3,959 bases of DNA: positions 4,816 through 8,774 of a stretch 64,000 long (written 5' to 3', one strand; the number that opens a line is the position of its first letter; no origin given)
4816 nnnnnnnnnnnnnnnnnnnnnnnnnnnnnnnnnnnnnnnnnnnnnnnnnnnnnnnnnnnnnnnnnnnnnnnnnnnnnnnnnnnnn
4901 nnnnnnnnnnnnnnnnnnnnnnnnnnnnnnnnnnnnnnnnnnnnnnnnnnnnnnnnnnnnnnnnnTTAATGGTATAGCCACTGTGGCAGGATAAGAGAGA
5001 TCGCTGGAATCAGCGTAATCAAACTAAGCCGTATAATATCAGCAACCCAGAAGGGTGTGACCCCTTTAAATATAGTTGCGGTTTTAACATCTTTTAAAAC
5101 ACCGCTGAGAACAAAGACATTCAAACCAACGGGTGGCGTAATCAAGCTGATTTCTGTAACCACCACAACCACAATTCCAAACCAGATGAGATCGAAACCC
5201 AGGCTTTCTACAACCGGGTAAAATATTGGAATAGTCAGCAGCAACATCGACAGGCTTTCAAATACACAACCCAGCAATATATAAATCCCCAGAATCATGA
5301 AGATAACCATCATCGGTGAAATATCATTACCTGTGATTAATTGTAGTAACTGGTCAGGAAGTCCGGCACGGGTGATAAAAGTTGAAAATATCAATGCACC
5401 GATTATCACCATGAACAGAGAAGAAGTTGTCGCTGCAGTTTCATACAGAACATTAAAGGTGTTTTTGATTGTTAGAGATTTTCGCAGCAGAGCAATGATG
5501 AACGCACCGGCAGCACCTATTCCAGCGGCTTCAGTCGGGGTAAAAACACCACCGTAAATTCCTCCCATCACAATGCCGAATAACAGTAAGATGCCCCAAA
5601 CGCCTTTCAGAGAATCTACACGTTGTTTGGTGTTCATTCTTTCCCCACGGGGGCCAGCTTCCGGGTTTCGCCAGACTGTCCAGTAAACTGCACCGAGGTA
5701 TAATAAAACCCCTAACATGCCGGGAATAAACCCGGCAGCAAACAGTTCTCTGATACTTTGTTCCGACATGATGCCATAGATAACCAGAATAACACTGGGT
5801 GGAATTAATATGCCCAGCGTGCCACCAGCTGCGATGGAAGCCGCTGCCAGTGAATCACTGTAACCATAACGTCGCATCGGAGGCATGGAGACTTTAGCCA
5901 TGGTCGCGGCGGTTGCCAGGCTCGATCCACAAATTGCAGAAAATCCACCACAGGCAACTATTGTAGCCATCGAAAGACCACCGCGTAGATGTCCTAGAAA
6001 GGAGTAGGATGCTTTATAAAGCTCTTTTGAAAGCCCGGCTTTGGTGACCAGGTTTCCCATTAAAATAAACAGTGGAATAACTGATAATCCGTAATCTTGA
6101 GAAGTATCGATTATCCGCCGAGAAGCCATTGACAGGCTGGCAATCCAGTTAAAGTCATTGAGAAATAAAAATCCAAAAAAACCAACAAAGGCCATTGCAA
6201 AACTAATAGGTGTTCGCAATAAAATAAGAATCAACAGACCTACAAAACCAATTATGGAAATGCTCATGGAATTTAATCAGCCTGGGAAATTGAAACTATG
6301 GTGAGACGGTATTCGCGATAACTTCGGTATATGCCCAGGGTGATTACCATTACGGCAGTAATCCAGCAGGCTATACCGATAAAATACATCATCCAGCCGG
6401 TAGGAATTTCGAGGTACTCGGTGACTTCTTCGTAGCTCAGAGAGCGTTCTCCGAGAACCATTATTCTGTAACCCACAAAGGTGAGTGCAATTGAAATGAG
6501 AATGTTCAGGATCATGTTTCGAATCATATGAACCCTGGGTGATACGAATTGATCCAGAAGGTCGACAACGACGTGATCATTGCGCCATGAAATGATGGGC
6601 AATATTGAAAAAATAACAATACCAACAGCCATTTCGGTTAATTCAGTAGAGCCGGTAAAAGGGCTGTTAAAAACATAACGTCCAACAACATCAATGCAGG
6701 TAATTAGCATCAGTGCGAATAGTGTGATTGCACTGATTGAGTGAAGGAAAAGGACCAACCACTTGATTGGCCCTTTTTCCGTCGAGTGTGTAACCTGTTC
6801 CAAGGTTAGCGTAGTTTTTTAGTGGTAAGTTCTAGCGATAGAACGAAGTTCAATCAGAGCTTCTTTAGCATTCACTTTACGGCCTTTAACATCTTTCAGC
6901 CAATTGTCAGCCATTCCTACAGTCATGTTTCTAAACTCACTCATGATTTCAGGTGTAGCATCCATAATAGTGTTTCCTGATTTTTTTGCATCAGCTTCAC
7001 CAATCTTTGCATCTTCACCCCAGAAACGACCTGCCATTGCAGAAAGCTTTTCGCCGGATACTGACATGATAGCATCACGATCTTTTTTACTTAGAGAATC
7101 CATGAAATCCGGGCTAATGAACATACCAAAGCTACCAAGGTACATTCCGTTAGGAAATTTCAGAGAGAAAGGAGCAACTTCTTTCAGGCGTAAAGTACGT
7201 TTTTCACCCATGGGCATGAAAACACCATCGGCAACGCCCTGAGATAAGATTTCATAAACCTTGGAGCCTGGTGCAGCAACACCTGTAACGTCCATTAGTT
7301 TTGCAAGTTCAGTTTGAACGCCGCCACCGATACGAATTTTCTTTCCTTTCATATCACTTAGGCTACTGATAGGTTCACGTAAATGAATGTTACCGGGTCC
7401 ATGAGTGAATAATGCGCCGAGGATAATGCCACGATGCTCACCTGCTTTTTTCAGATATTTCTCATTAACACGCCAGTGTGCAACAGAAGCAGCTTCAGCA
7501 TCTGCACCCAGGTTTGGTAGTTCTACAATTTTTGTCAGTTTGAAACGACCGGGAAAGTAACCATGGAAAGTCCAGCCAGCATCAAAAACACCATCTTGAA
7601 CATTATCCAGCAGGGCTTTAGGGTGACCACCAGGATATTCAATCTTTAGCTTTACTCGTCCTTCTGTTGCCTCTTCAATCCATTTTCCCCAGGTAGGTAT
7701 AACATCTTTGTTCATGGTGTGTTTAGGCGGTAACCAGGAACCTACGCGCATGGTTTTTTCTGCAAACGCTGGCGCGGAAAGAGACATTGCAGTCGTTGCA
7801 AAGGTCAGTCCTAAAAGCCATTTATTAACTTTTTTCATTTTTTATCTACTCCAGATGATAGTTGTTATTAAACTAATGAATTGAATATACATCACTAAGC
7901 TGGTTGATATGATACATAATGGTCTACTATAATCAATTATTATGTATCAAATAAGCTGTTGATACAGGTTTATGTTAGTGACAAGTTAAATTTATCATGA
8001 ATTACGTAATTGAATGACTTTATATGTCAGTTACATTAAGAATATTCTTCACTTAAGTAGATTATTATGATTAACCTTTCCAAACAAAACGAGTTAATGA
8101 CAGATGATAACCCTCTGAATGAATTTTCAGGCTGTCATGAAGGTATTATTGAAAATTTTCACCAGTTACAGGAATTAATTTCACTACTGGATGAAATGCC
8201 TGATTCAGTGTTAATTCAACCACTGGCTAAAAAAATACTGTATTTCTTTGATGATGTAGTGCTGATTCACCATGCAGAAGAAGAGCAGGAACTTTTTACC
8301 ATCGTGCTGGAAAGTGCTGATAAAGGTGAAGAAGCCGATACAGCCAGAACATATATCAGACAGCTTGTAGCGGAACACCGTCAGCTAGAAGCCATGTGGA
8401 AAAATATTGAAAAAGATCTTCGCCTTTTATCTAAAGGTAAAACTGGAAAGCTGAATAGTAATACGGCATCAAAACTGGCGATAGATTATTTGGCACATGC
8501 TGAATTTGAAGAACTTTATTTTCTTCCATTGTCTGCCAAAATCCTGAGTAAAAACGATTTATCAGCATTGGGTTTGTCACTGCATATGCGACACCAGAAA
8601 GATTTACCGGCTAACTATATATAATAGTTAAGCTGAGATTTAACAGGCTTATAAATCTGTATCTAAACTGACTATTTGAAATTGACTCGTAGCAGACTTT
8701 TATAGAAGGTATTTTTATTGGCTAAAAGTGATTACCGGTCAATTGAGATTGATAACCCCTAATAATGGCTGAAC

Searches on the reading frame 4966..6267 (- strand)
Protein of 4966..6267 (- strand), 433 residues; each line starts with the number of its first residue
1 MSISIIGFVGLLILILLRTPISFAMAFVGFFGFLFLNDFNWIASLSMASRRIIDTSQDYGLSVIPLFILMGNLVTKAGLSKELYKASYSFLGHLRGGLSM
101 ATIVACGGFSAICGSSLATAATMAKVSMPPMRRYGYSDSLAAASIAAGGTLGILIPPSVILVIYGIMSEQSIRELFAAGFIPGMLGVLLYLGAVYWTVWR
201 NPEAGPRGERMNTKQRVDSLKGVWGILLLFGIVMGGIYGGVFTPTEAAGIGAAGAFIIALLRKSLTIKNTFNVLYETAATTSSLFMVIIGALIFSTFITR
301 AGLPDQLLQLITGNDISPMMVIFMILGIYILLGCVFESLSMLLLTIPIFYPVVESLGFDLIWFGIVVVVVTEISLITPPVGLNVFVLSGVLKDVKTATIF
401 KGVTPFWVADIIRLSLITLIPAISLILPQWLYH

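Call 28: search_protein_families(library=pfam, proteins=[window:4966-6267:-], max_evalue=0.00001)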
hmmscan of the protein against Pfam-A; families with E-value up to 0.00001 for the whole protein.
window:4966-6267:- (433 aa): 1 family
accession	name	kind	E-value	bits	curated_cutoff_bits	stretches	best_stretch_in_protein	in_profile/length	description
PF06808.19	DctM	-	3.5e-97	326.3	23.8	1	8-423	1-413/413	Tripartite ATP-independent periplasmic transporter, DctM component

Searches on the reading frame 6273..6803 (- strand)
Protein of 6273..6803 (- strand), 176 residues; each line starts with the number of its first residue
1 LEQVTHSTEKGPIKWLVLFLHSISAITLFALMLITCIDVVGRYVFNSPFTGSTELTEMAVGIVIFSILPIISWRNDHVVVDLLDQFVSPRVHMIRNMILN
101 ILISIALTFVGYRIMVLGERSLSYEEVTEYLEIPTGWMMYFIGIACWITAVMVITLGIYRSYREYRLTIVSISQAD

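Call 28: search_protein_families(library=pfam, proteins=[window:6273-6803:-], max_evalue=0.00001)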
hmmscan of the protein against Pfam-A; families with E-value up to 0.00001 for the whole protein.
window:6273-6803:- (176 aa): 1 family
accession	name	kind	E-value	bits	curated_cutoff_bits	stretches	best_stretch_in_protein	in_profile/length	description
PF04290.18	DctQ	-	6.3e-21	75.1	28.3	1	31-154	1-123/132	Tripartite ATP-independent periplasmic transporters, DctQ component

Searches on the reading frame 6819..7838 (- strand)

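Call 28: search_protein_families(library=pfam, proteins=[window:6819-7838:-], max_evalue=0.00001)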
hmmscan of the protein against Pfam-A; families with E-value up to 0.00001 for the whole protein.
window:6819-7838:- (339 aa): 1 family
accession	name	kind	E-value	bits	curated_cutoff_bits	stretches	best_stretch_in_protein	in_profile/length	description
PF03480.18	DctP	-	9.7e-26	91.2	23.4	1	35-306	4-275/286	Bacterial extracellular solute-binding protein, family 7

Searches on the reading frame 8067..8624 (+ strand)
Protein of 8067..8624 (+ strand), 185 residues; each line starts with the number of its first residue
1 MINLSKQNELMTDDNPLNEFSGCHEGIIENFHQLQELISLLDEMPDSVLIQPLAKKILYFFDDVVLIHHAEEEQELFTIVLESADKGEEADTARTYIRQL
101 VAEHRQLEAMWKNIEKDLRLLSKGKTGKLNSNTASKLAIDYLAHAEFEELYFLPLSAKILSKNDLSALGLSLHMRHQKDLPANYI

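Call 28: search_protein_families(library=pfam, proteins=[window:8067-8624:+], max_evalue=0.00001)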
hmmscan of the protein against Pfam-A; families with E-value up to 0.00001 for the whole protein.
window:8067-8624:+ (185 aa): 1 family
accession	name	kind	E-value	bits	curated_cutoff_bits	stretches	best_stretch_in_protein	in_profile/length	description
PF01814.28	Hemerythrin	-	6.2e-11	43.3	25.3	1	16-155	2-126/127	Hemerythrin HHE cation binding domain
